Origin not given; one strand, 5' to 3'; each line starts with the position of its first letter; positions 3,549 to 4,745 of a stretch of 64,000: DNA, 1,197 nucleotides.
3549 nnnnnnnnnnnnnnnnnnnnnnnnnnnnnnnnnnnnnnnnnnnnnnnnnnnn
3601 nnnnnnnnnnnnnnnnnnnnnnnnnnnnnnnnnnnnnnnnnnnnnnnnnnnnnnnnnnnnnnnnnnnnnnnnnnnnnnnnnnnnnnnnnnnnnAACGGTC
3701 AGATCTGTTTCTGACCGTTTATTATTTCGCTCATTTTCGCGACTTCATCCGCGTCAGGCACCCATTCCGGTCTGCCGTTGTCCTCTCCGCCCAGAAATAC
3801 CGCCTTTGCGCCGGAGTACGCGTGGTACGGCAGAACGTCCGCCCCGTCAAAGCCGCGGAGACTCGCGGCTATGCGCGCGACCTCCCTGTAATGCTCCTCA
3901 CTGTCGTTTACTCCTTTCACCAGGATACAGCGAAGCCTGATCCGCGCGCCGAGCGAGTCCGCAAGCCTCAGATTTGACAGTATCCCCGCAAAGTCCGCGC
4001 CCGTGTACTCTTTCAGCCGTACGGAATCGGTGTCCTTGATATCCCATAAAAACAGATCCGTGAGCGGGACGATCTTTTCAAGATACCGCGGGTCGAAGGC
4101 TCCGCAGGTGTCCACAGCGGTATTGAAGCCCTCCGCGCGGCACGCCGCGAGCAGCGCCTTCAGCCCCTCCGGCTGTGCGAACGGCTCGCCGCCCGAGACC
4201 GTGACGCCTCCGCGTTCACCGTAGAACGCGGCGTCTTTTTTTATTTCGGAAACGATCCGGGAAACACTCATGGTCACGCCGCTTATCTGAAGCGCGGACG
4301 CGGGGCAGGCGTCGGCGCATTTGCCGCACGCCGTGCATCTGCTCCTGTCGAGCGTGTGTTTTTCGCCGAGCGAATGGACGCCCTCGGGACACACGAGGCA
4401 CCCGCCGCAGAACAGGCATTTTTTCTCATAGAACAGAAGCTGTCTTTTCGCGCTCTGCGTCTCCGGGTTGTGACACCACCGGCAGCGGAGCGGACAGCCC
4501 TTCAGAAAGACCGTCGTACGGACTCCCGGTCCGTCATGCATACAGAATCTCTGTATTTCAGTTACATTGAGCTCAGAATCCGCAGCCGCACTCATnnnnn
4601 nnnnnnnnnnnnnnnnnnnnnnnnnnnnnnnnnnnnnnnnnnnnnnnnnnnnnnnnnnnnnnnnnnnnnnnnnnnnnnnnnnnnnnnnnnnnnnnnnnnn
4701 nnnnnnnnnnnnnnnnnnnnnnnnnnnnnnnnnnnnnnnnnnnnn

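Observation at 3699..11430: Orphan short glycyl-radical enzyme and activase in a five-gene operon with a secreted GH-like lipoprotein, an S24-like protein and a Gfo/Idh/MocA oxidoreductase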

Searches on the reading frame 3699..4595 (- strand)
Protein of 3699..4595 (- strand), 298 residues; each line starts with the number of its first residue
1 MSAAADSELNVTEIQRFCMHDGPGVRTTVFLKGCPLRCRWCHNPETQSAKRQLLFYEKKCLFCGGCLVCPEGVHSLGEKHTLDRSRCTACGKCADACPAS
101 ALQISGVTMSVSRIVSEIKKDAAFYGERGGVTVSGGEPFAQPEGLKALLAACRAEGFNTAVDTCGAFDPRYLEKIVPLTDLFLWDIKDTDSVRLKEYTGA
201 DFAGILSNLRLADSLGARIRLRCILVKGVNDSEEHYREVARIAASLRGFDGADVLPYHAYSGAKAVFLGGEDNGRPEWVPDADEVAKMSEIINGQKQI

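Call 3: search_protein_families(library=pfam, proteins=[window:3699-4595:-], max_evalue=0.01)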
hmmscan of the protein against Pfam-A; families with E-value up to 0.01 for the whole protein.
window:3699-4595:- (298 aa): 11 families
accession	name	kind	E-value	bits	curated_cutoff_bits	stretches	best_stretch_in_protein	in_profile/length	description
PF04055.27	Radical_SAM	-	2.1e-16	61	29.5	1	30-235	3-161/166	Radical SAM superfamily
PF13353.11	Fer4_12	-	3.8e-12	47.1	22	2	21-56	2-37/137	4Fe-4S single cluster domain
PF00037.32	Fer4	-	4.6e-07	29.8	21.1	1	82-102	3-23/24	4Fe-4S binding domain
PF13237.11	Fer4_10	-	6.6e-06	26.4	25.5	2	82-106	4-22/53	4Fe-4S dicluster domain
PF12797.12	Fer4_2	-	4.5e-05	23.6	24.5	1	81-99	4-22/22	4Fe-4S binding domain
PF12837.12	Fer4_6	-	8.1e-05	22.8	25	1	83-102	5-24/24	4Fe-4S binding domain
PF13484.11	Fer4_16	-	0.00012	23.2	30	1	86-116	1-31/66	4Fe-4S double cluster binding domain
PF13187.11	Fer4_9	-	0.00022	21.6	27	1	59-101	1-51/52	4Fe-4S dicluster domain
PF12838.12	Fer4_7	-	0.0006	20.7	27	1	59-101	1-52/52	4Fe-4S dicluster domain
PF14697.11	Fer4_21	-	0.00078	20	35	1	57-101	5-56/59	4Fe-4S dicluster domain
PF12800.12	Fer4_4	-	0.0061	17.3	24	1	85-99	2-16/17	4Fe-4S binding domain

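Call 4: search_protein_families(library=ncbifam, proteins=[window:3699-4595:-], max_evalue=0.01)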
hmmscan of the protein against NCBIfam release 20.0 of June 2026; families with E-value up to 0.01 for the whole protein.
window:3699-4595:- (298 aa): 57 families (the best 25 are shown)
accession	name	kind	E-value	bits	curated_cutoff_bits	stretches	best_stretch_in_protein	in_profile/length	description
TIGR02494.1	PFLE_PFLC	subfamily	3.5e-89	298.9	174.35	1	11-293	1-290/293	glycyl-radical enzyme activating protein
NF043069.1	T4HPD_activ_SAM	equivalog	1.1e-80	271.3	425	1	10-292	3-288/299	trans-4-hydroxy-L-proline dehydratase activase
TIGR04395.1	cutC_activ_rSAM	equivalog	5.8e-78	262.3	360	1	10-271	6-276/309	choline TMA-lyase-activating enzyme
NF048010.1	SfplDhtActHpsHDes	equivalog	3e-68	229.8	430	1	10-277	7-283/298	(2S)-3-sulfopropanediol dehydratase activating enzyme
NF033719.1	ind_deCO2_activ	equivalog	1.5e-67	228.1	425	1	11-294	3-295/302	indoleacetate decarboxylase activase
TIGR04003.1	rSAM_BssD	equivalog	1.4e-63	214.9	496.45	1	11-273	3-275/314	[benzylsuccinate synthase]-activating enzyme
NF048008.1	SfplDhtActHpfHKleb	equivalog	7.3e-59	199.6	500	1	11-240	2-239/308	(2S)-3-sulfopropanediol dehydratase activating enzyme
NF033717.2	HPDL_rSAM_activ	equivalog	7.2e-58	196.3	420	1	10-274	5-278/311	4-hydroxyphenylacetate decarboxylase activase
NF007483.0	PRK10076.1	equivalog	2.8e-46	158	326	2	86-292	75-281/292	[formate-C-acetyltransferase]-activating enzyme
TIGR02493.1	PFLA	equivalog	1.8e-43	148.6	231.75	2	103-264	40-204/235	pyruvate formate-lyase-activating protein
TIGR04041.1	activase_YjjW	hypoth_equivalog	9.6e-42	143.3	250.2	1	11-247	4-228/276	YjjW family glycine radical enzyme activase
NF008356.0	PRK11145.1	equivalog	1.1e-27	96.9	375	2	105-295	47-240/246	pyruvate formate lyase 1-activating protein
TIGR02495.1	NrdG2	equivalog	1.3e-16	60.5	131.15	2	11-50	2-42/193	anaerobic ribonucleoside-triphosphate reductase activating protein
TIGR04349.1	rSAM_QueE_gams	hypoth_equivalog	5.9e-11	42.4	300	1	86-175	25-108/210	7-carboxy-7-deazaguanine synthase QueE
TIGR02491.1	NrdG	equivalog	6.7e-11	42.4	126.1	1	10-52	1-43/154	anaerobic ribonucleoside-triphosphate reductase activating protein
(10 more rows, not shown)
